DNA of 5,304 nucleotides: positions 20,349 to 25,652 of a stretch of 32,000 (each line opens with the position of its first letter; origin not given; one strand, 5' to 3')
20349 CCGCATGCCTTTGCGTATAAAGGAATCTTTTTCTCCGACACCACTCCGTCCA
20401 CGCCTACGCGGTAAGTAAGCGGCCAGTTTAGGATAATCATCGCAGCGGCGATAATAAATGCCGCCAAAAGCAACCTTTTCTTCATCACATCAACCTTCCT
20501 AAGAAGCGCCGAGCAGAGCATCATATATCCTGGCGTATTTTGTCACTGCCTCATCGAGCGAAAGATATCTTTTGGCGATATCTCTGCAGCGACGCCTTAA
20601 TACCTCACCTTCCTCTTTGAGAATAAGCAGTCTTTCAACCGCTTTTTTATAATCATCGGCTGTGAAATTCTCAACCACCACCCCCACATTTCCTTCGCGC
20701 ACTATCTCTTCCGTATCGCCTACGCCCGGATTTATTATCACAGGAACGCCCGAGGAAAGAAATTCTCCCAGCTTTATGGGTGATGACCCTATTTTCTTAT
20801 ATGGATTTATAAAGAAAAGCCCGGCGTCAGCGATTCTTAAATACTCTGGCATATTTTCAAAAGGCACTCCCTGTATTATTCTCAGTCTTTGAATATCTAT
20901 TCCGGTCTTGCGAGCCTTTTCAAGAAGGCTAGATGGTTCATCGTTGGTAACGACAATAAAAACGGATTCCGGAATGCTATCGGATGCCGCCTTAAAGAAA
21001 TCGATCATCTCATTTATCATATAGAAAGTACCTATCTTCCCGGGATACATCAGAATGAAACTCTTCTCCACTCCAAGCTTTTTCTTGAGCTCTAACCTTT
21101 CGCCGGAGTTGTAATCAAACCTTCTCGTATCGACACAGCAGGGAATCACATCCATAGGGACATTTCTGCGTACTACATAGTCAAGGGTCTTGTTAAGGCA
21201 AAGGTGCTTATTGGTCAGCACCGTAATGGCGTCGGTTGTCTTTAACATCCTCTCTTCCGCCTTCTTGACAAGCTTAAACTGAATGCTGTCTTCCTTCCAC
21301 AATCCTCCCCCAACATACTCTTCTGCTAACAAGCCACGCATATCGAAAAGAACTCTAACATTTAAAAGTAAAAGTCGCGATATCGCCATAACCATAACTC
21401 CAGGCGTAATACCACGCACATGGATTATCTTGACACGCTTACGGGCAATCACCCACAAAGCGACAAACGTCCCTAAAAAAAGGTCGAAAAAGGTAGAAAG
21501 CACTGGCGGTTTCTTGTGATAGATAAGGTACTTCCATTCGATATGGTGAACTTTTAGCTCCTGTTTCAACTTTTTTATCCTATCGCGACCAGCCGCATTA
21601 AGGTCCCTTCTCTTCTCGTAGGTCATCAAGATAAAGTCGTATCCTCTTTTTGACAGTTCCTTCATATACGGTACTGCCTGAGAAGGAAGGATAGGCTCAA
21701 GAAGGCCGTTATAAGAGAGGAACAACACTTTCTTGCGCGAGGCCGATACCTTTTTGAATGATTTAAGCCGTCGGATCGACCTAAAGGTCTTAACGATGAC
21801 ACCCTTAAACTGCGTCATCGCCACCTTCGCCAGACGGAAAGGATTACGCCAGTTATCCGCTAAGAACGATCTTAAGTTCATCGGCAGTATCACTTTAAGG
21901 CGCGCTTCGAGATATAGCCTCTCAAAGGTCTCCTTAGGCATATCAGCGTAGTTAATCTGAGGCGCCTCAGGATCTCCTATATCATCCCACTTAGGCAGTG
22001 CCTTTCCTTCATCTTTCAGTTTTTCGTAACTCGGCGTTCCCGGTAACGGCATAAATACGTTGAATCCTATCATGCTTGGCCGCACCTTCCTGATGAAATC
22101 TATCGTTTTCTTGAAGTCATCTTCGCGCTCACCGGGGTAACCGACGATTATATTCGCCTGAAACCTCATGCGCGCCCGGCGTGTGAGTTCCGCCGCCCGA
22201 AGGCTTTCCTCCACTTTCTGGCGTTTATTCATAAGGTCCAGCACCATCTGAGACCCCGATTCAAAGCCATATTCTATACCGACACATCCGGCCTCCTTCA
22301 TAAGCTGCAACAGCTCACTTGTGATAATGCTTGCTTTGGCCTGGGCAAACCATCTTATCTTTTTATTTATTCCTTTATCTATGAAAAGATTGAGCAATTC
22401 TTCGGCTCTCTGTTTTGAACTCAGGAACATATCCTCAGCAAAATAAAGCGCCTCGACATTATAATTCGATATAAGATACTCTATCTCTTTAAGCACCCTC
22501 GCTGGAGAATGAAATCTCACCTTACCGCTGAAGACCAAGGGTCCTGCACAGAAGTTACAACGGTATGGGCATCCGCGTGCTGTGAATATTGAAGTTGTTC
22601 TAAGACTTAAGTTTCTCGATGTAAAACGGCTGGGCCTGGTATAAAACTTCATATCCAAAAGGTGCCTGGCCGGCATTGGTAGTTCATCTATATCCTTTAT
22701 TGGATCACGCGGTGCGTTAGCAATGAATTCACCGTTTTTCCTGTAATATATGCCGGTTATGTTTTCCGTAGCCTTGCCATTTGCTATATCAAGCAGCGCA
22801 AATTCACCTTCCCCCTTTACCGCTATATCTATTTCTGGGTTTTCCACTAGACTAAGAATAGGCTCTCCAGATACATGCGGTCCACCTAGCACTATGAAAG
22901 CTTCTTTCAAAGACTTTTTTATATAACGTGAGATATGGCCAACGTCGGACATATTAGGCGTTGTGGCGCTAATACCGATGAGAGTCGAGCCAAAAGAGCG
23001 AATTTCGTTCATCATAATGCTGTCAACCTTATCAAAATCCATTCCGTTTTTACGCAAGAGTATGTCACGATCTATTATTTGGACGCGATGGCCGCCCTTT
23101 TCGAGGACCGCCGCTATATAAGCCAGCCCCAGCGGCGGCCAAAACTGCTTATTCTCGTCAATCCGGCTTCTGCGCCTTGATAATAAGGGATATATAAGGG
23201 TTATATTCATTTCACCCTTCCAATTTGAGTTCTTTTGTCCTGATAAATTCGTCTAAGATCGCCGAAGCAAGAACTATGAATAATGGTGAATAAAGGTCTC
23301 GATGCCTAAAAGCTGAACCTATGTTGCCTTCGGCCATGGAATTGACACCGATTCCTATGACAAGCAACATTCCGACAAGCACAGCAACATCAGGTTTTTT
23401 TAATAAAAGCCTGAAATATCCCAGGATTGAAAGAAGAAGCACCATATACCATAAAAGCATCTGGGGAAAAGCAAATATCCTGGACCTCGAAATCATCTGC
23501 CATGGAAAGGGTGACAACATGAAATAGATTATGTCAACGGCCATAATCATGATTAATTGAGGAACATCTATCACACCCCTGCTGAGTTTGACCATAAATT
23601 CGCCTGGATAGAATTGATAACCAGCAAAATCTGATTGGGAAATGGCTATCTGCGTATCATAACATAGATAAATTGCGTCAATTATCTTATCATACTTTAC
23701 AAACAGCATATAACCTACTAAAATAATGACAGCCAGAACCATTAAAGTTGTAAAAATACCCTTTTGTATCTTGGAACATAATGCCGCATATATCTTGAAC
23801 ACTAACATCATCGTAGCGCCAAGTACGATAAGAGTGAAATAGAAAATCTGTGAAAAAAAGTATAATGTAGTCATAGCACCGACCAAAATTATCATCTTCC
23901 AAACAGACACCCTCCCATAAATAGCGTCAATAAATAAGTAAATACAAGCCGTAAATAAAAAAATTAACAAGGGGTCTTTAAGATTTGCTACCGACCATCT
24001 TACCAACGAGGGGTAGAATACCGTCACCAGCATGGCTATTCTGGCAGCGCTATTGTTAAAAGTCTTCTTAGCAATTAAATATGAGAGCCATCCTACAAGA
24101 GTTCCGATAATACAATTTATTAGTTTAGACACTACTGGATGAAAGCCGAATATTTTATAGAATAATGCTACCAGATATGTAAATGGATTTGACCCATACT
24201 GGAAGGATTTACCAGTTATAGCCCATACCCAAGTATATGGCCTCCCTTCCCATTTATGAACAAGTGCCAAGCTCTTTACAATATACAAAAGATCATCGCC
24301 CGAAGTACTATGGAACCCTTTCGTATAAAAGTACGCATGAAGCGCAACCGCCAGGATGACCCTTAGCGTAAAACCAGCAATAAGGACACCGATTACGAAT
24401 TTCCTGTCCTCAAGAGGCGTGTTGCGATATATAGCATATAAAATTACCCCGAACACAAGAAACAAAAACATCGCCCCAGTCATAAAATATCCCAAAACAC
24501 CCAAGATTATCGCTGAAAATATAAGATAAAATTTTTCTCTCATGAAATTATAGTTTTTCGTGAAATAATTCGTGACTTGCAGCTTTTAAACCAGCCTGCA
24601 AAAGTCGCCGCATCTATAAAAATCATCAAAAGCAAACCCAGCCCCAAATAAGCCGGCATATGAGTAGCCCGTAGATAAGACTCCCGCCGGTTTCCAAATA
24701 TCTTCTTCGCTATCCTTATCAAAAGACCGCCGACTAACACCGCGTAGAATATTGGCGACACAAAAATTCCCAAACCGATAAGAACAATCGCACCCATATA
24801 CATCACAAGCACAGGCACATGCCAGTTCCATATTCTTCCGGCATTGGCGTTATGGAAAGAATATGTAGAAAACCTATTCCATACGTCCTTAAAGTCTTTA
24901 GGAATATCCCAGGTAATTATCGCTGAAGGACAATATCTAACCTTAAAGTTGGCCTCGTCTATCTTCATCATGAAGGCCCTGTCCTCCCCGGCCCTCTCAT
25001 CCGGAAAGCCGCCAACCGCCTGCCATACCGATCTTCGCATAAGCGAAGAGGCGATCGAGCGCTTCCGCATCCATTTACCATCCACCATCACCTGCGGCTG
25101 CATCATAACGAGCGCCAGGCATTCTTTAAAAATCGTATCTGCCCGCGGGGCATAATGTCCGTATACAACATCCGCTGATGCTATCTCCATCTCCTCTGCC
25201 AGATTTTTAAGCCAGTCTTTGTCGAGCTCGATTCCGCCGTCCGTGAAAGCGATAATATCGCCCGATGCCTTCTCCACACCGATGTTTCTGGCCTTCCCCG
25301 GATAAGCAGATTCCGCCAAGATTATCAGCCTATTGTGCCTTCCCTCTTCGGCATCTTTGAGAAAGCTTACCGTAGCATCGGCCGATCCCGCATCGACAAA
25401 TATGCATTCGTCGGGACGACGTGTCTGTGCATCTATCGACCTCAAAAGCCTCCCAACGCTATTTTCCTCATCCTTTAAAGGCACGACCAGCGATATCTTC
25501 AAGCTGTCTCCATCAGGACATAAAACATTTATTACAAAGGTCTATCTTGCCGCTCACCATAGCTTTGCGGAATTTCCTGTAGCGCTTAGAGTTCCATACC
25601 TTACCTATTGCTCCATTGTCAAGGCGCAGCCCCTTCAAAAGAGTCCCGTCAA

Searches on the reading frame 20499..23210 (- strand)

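Call 11: search_protein_families(library=pfam, proteins=[window:20499-23210:-], max_evalue=0.001)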
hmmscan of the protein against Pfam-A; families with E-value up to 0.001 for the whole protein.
window:20499-23210:- (903 aa): 6 families
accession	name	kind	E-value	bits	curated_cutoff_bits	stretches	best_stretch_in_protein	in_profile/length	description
PF04055.27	Radical_SAM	-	8.6e-25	88.3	29.5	1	210-373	3-166/166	Radical SAM superfamily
PF02310.24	B12-binding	-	1.3e-19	70.7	32.1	1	21-140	9-118/121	B12 binding domain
PF00534.26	Glycos_transf_1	-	2.1e-11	44.1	26.4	1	707-876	4-166/172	Glycosyl transferases group 1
PF13692.12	Glyco_trans_1_4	-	1e-08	36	27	1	727-862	8-140/142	Glycosyl transferases group 1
PF13439.12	Glyco_transf_4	-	7.5e-06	26.5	28.5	1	517-697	13-170/170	Glycosyltransferase Family 4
PF13579.12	Glyco_trans_4_4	-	0.00023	22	29.7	1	516-667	11-136/158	Glycosyl transferase 4-like domain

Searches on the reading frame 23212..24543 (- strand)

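Call 12: search_protein_families(library=pfam, proteins=[window:23212-24543:-], max_evalue=0.01)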
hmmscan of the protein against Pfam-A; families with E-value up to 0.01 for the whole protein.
window:23212-24543:- (443 aa): 1 family
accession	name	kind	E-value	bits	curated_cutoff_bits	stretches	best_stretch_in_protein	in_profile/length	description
PF13231.12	PMT_2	-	6.2e-09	36.7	26.1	1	122-275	7-154/160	Dolichyl-phosphate-mannose-protein mannosyltransferase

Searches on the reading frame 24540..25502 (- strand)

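Call 12: search_protein_families(library=pfam, proteins=[window:24540-25502:-], max_evalue=0.01)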
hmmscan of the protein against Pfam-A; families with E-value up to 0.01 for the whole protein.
window:24540-25502:- (320 aa): 5 families
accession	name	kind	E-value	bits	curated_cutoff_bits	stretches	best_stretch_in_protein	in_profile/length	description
PF00535.33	Glycos_transf_2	-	2.3e-21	76.9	23.3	1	4-120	1-118/168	Glycosyl transferase family 2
PF13632.12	Glyco_trans_2_3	-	1.3e-10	41.8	27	1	93-262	11-194/198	Glycosyl transferase family group 2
PF10111.15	Glyco_tranf_2_2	-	2.2e-08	34.4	27.3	1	4-195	1-213/276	Glycosyltransferase like family 2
PF13506.12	Glyco_transf_21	-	2.2e-07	31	21.7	1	74-212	24-170/174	Glycosyl transferase family 21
PF13641.12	Glyco_tranf_2_3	-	2.4e-07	31.5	27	1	3-205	3-218/230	Glycosyltransferase like family 2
